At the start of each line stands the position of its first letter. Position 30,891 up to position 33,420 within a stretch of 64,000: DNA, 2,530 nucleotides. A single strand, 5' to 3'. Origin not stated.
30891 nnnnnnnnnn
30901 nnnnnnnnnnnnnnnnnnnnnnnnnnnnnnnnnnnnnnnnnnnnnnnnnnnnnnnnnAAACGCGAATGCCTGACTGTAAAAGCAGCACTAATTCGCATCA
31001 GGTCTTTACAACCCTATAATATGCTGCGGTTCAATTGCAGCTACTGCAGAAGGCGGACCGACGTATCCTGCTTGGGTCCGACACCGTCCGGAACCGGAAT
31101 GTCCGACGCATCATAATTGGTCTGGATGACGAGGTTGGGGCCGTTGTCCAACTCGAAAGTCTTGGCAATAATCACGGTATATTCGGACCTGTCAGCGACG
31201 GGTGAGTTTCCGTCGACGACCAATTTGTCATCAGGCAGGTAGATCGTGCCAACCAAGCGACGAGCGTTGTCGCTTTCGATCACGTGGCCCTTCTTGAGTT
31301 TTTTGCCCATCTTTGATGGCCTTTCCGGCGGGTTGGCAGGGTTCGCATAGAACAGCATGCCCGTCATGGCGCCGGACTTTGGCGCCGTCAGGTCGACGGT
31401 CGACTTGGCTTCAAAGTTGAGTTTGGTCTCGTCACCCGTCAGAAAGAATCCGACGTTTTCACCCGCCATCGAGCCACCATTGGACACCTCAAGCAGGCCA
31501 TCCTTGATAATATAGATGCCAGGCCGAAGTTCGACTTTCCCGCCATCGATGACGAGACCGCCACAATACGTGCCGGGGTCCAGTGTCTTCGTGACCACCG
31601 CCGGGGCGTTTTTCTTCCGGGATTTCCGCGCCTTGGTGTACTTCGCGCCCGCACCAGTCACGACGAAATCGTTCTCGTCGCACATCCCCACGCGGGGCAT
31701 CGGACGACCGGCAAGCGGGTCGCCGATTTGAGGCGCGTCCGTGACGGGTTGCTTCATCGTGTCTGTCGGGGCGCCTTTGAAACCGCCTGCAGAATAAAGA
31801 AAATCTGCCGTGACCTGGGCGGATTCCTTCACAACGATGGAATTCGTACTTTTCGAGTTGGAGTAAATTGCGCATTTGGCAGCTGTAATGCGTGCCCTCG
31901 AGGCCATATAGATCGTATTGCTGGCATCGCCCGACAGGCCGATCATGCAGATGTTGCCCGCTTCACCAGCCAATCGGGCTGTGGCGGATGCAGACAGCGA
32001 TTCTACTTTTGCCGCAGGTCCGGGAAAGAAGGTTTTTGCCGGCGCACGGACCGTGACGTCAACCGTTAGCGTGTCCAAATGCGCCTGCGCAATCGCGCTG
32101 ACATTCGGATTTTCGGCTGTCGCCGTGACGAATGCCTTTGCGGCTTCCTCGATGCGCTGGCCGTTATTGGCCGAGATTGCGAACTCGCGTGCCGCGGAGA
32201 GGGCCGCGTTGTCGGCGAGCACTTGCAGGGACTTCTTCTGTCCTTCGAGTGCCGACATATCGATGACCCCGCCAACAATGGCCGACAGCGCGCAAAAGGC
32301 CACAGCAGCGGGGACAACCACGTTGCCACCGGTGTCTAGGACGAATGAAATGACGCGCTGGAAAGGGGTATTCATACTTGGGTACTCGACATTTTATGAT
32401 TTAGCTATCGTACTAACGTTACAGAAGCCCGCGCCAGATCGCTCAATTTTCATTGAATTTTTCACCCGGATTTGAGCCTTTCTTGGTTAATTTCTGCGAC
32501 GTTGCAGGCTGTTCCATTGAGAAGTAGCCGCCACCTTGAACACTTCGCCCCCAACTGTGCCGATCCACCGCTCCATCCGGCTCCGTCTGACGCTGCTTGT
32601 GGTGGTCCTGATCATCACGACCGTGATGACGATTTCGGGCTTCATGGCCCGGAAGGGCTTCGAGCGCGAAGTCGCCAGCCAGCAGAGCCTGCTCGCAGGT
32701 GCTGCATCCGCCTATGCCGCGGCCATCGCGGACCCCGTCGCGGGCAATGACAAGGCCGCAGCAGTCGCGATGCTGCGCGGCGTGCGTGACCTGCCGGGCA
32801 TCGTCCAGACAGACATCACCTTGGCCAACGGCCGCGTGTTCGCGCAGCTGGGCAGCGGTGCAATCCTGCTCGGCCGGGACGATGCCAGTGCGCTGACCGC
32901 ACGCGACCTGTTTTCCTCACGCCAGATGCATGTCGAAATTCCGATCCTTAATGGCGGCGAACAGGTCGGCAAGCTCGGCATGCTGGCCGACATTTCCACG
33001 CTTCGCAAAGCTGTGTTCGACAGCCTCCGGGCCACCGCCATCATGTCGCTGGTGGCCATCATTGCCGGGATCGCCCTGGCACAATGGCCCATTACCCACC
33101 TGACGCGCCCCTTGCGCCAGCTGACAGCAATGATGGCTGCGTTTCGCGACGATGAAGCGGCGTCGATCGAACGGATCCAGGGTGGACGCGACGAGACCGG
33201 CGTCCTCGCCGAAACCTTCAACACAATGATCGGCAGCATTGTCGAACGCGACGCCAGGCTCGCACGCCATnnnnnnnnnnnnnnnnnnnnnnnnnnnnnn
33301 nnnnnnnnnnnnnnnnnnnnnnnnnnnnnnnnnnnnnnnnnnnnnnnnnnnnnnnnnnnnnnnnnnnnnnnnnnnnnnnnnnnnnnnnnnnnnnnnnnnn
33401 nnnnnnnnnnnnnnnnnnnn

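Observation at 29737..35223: Self-contained phosphorelay to a c-di-GMP phosphodiesterase wrapped around an orphan TadG-like gene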

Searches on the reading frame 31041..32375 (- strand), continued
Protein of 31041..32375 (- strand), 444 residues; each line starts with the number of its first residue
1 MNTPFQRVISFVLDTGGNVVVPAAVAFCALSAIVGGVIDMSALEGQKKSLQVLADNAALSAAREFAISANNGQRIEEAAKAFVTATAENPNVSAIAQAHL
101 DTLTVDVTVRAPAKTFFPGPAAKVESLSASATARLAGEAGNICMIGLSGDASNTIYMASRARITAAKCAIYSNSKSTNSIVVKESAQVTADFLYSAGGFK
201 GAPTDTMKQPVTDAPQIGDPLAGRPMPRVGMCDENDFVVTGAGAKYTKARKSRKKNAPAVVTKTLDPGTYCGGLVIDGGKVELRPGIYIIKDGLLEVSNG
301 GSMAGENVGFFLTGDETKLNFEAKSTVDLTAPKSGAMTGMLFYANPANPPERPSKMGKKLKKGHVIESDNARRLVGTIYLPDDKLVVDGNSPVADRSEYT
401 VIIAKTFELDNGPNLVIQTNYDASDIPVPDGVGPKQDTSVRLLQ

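Call 61: get_annotated_region(hit=H14, flank=9000)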
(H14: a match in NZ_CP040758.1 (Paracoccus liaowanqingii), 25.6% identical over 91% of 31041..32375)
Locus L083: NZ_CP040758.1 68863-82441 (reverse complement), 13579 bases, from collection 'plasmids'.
description: Paracoccus liaowanqingii strain 2251 plasmid unnamed7, complete sequence
organism: Paracoccus liaowanqingii (NCBI taxid 2560053)
taxonomy: Bacteria; Pseudomonadota; Alphaproteobacteria; Rhodobacterales; Paracoccaceae; Paracoccus; Paracoccus liaowanqingii
host: -; source: Tibetan antelope,cell culture,feces; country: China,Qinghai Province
typing (MOB-suite, as given by PLSDB): non-mobilizable
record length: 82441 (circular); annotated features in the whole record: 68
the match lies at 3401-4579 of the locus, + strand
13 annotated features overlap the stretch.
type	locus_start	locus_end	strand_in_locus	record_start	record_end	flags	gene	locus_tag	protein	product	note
CDS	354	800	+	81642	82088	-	-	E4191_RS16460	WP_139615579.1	hypothetical protein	-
CDS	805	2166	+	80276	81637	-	-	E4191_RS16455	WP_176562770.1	type II and III secretion system protein family protein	-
CDS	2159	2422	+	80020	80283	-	-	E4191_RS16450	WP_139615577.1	hypothetical protein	-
CDS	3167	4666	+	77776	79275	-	-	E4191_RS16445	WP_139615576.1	pilus assembly protein TadG-related protein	-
CDS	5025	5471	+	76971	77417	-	-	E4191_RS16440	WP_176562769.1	TadE family protein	-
CDS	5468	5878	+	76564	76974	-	-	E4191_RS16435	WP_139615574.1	TadE/TadG family type IV pilus assembly protein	-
CDS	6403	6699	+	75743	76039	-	-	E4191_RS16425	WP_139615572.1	hypothetical protein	-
CDS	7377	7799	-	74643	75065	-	-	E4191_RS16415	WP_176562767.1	type II toxin-antitoxin system VapC family toxin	-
CDS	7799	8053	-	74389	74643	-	-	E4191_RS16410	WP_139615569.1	type II toxin-antitoxin system Phd/YefM family antitoxin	-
CDS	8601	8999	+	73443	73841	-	-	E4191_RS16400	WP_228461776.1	transposase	GO:0006313 - DNA transposition [Evidence IEA]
CDS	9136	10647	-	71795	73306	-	-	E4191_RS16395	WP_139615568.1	hypothetical protein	-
CDS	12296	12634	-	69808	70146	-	-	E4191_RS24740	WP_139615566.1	hypothetical protein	-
CDS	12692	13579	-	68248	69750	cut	-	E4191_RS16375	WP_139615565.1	hypothetical protein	-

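Call 66: search_protein_representatives(alignment_id=A1)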
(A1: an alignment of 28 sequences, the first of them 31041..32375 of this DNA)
Query: 28 sequences, 418 profile positions. Proteins with E-value up to 0.001 (for the whole library): 12354; up to 1e-10: 6049; up to 1e-30: 1829. The best 150 are listed.
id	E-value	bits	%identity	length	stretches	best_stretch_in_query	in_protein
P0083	3.9e-187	638.7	-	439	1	2-418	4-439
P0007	7.6e-169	578.5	-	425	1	4-417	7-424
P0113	1.0e-156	538.6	-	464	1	15-417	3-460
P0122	2.0e-154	531.0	-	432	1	3-418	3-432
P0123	6.9e-154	529.2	-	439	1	2-417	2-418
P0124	1.1e-147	508.8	-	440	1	3-418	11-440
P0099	7.5e-137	473.1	-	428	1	4-417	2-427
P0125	2.1e-136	471.6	-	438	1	4-417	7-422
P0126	1.4e-135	468.9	-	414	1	5-417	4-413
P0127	4.2e-133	460.7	-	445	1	3-417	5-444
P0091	8.9e-133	459.7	-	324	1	109-416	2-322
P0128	8.2e-128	443.3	-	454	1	4-410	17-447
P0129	1.8e-126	438.9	-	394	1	18-418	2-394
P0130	1.1e-123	429.7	-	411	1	3-418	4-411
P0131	3.0e-119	415.1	-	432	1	3-409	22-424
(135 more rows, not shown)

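Call 67: get_annotated_region(hit=H9, flank=7000)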
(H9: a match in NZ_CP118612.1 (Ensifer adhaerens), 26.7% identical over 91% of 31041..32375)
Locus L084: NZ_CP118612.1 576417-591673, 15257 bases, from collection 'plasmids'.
description: Ensifer adhaerens strain CTYH.Ch1 plasmid pCTYH.Ch1_2, complete sequence
organism: Ensifer adhaerens (NCBI taxid 106592)
taxonomy: Bacteria; Pseudomonadota; Alphaproteobacteria; Hyphomicrobiales; Rhizobiaceae; Ensifer; Ensifer adhaerens
host: -; source: Pure isolate,Rhizosphere of Cyperus brevifolius; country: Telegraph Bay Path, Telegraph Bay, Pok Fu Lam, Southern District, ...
typing (MOB-suite, as given by PLSDB): non-mobilizable
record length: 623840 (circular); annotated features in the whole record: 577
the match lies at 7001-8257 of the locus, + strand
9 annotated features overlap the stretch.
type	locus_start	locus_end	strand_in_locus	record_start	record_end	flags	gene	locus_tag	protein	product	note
CDS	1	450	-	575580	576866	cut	-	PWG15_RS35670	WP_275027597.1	cadherin-like domain-containing protein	-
CDS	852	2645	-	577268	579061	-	-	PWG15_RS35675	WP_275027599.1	ABC transporter ATP-binding protein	-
CDS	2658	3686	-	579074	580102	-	-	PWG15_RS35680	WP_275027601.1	glycosyltransferase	-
CDS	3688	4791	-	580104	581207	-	-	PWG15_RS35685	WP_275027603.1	glycosyltransferase family 2 protein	-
CDS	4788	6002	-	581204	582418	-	-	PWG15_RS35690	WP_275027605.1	acyltransferase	-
CDS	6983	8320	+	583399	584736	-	-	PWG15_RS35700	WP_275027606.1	TadE/TadG family type IV pilus assembly protein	-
CDS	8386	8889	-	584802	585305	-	-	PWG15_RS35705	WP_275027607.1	hypothetical protein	-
CDS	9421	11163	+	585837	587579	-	-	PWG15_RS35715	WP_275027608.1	adenylate/guanylate cyclase domain-containing protein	GO:0009190 - cyclic nucleotide biosynthetic process [Evidence IEA]; GO:0035556 - intracellular signal transduction ...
CDS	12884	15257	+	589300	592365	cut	-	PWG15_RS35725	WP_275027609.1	GAF domain-containing protein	-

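Call 68: get_annotated_region(hit=H17, flank=7000)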
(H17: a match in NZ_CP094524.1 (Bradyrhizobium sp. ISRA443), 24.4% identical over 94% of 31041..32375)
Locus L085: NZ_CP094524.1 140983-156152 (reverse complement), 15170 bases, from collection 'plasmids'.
description: Bradyrhizobium sp. ISRA443 plasmid unnamed, complete sequence
organism: Bradyrhizobium sp. ISRA443 (NCBI taxid 2866198)
taxonomy: Bacteria; Pseudomonadota; Alphaproteobacteria; Hyphomicrobiales; Nitrobacteraceae; Bradyrhizobium; Bradyrhizobium sp. ISRA443
host: -; source: Arachis hypogaea; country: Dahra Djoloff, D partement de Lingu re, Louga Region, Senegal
typing (MOB-suite, as given by PLSDB): conjugative; replicon rep_cluster_507; relaxase MOBQ; mating-pair formation MPF_T
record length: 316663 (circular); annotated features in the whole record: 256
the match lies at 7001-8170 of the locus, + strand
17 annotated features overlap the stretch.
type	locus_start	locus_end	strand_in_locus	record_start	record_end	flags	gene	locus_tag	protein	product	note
CDS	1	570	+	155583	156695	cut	-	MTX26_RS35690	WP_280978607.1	glycosyltransferase family 4 protein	-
CDS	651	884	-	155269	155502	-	-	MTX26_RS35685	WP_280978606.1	hypothetical protein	-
CDS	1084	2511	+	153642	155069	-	-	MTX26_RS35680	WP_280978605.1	TolC family outer membrane protein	GO:0006810 - transport [Evidence IEA]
CDS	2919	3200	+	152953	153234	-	-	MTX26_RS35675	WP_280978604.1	hypothetical protein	-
CDS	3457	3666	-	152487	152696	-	-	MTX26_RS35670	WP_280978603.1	hypothetical protein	-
CDS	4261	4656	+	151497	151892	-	-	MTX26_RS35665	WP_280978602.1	helix-turn-helix transcriptional regulator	-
CDS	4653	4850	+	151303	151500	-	-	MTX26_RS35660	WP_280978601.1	hypothetical protein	-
CDS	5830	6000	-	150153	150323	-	-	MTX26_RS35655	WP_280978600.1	hypothetical protein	-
CDS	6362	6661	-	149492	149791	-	-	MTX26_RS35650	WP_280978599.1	integration host factor subunit beta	GO:0006310 - DNA recombination [Evidence IEA]; GO:0006355 - regulation of DNA-templated transcription [Evidence IEA]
CDS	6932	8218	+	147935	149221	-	-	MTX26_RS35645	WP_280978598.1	TadE/TadG family type IV pilus assembly protein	-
CDS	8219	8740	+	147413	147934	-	-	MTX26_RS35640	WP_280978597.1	TadE/TadG family type IV pilus assembly protein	-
CDS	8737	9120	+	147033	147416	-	-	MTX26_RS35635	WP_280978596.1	TadE/TadG family type IV pilus assembly protein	-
CDS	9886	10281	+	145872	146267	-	-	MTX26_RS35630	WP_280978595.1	helix-turn-helix transcriptional regulator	-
CDS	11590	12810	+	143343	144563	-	-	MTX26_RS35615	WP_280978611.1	IS110 family transposase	-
CDS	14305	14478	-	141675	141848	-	-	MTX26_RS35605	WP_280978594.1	hypothetical protein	-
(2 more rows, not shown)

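Call 69: get_annotated_region(hit=H24, flank=7000)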
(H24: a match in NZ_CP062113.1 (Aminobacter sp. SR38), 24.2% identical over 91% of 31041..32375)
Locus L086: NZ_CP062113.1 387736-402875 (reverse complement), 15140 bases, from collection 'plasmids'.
description: Aminobacter sp. SR38 plasmid pSR1, complete sequence
organism: Aminobacter sp. SR38 (NCBI taxid 2774562)
taxonomy: Bacteria; Pseudomonadota; Alphaproteobacteria; Hyphomicrobiales; Phyllobacteriaceae; Aminobacter; Aminobacter sp. SR38
host: -; source: bacterial pure culture,soil; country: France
typing (MOB-suite, as given by PLSDB): non-mobilizable
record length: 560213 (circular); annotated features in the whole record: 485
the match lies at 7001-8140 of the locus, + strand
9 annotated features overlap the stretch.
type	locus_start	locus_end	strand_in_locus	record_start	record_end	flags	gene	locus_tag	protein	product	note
CDS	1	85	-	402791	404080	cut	-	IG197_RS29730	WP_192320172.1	HlyD family type I secretion periplasmic adaptor subunit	GO:0030253 - protein secretion by the type I secretion system [Evidence IEA]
CDS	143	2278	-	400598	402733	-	-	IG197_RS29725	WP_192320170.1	type I secretion system permease/ATPase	GO:0055085 - transmembrane transport [Evidence IEA]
CDS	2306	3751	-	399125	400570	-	-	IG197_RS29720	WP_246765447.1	TolC family outer membrane protein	GO:0006810 - transport [Evidence IEA]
CDS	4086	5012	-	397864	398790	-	-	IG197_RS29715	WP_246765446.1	transglutaminase-like cysteine peptidase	-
CDS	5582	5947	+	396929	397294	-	-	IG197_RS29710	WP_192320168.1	thermonuclease family protein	-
CDS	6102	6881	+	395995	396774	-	-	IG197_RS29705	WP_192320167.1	GGDEF domain-containing protein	-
CDS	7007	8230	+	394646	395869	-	-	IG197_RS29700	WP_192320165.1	TadE/TadG family type IV pilus assembly protein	-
CDS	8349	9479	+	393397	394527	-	-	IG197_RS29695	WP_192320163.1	hypothetical protein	-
CDS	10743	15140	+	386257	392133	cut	-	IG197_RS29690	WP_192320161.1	DUF5801 repeats-in-toxin domain-containing protein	-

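Call 70: get_annotated_region(hit=H3, flank=7000)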
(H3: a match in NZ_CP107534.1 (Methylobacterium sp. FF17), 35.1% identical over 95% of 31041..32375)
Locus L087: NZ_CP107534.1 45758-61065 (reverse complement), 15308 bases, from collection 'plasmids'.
description: Methylobacterium sp. FF17 plasmid pB, complete sequence
organism: Methylobacterium sp. FF17 (NCBI taxid 2984843)
taxonomy: Bacteria; Pseudomonadota; Alphaproteobacteria; Hyphomicrobiales; Methylobacteriaceae; Methylobacterium; Methylobacterium sp. FF17
host: -; source: -; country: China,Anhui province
typing (MOB-suite, as given by PLSDB): non-mobilizable
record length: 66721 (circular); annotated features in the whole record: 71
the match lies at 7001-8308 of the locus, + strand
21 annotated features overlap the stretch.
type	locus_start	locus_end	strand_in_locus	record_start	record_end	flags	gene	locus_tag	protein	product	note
CDS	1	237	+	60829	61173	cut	-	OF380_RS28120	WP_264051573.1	hypothetical protein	-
CDS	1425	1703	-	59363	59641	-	-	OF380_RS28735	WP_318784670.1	hypothetical protein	-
CDS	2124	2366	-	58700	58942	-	-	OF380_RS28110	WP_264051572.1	hypothetical protein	-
CDS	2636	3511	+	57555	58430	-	-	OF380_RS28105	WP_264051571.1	transporter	-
CDS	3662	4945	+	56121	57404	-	-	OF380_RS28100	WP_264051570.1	hemolysin family protein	-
CDS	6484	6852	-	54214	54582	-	-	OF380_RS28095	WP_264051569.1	hypothetical protein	-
CDS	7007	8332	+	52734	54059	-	-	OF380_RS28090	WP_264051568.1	Tad domain-containing protein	-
CDS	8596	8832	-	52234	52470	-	-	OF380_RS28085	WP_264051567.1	hypothetical protein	-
CDS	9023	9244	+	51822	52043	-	-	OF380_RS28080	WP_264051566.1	tyrosine-type recombinase/integrase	GO:0015074 - DNA integration [Evidence IEA]; GO:0006310 - DNA recombination [Evidence IEA]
CDS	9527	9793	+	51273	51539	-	-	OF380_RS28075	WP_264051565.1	hypothetical protein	-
CDS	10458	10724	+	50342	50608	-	-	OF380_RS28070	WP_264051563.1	hypothetical protein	-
CDS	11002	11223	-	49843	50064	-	-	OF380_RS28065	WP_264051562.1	hypothetical protein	-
CDS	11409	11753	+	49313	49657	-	-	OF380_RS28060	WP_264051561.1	hypothetical protein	-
CDS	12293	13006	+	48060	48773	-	-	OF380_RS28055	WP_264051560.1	Crp/Fnr family transcriptional regulator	GO:0006355 - regulation of DNA-templated transcription [Evidence IEA]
CDS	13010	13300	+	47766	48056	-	-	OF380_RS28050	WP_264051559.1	hypothetical protein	-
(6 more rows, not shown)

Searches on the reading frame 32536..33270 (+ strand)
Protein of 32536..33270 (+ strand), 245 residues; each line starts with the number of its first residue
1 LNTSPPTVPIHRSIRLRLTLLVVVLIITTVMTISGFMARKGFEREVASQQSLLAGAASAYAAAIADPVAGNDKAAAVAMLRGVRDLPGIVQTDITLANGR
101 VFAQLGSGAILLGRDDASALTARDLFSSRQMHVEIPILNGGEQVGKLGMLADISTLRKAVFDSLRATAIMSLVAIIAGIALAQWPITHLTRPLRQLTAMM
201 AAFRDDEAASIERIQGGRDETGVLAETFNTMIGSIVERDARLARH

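Call 33: find_homologous_proteins(query=window:32536-33270:+, max_evalue=0.001)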
Query seq(245 aa) (245 aa): 1 proteins with E <= 0.001 among 7171 candidates.
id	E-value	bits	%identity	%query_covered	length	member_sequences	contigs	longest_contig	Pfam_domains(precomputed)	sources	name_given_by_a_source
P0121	4.5e-133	460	95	97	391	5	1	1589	PF17152.11,PF00672.31,PF00512.32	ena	-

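Call 79: search_protein_families(library=pfam, alignment_id=A2, max_evalue=0.01)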
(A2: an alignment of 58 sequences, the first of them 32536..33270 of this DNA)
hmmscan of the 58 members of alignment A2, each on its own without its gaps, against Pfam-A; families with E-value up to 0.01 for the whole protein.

A. member 1, window:32536-33270:+ (245 aa): 2 families
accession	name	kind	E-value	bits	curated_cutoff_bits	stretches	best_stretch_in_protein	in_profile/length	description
PF00672.30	HAMP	-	9.3e-07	29.5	25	1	188-236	5-52/53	HAMP domain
PF17152.10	CHASE8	-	0.00024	21.7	27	1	53-147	9-99/102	Periplasmic sensor domain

B. families by the number of members that match (of 58 scanned): 12 families
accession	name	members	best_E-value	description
PF00672.30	HAMP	57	7e-14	HAMP domain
PF17152.10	CHASE8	22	5.9e-08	Periplasmic sensor domain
PF17203.10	sCache_3_2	3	2.4e-05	Single cache domain 3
PF10144.15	SMP_2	1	2.3e-05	Bacterial virulence factor haemolysin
PF09534.15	Trp_oprn_chp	1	0.00013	Tryptophan-associated transmembrane protein (Trp_oprn_chp)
PF14827.12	dCache_3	1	0.00015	Double sensory domain of two-component sensor kinase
PF03707.21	MHYT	1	0.0022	Bacterial signalling protein N terminal repeat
PF15598.11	Imm61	1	0.0029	Immunity protein 61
PF17149.10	CHASE5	1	0.003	Periplasmic sensor domain found in signal transduction proteins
PF23737.1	HTH_71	1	0.0042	HTH 3-helical bundle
PF21897.1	DUF6919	1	0.0073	Domain of unknown function (DUF6919)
PF19138.6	TbsP_N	1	0.009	Transcriptional regulator TbsP-like, N-terminal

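Call 80: search_solved_structures(query=A2, max_evalue=1)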
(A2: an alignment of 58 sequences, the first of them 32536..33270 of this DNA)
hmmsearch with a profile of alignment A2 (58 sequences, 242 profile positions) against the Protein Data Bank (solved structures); distinct sequences matched with E-value up to 1: 27.
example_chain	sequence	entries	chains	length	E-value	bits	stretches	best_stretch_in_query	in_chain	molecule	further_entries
5iji_A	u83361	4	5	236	3.9e-05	26.3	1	164-236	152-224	Nitrate/nitrite sensor histidine kinase NarQ | Nitrate/nitrite sensor protein NarQ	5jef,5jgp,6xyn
6yue_A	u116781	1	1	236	3.9e-05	26.2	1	164-236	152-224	Nitrate/nitrite sensor protein NarQ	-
5jeq_A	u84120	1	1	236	3.9e-05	26.2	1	164-236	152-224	Nitrate/nitrite sensor protein NarQ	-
2l7i_A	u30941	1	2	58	0.00021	23.8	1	185-229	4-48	Uncharacterized protein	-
2y20_A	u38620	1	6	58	0.0003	23.4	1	185-229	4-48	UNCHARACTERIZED PROTEIN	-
5jjn_B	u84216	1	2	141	0.00032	23.2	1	160-235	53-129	Sensory rhodopsin II transducer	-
4gn0_A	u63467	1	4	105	0.00034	23.2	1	180-229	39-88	Hamp domain of AF1503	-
2y21_A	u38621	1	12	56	0.00048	22.7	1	185-229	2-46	HAMP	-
2y0t_A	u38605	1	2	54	0.00051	22.6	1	187-229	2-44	AF1503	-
2lfs_A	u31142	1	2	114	0.00079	22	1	185-230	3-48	HAMP domain-containing protein, Osmolarity sensor protein EnzV chimera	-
3zrx_A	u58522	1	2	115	0.00079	22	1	185-230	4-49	AF1503 PROTEIN, OSMOLARITY SENSOR PROTEIN ENVZ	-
3zrv_A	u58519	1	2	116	0.0008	21.9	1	185-230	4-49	HAMP, OSMOLARITY SENSOR PROTEIN ENVZ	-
5jjj_B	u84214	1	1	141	0.00093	21.7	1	160-235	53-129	Sensory rhodopsin II transducer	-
4gyc_B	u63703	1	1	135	0.00094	21.7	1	159-235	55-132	Sensory rhodopsin II transducer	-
2l7h_A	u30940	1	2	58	0.00094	21.7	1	185-229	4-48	Uncharacterized protein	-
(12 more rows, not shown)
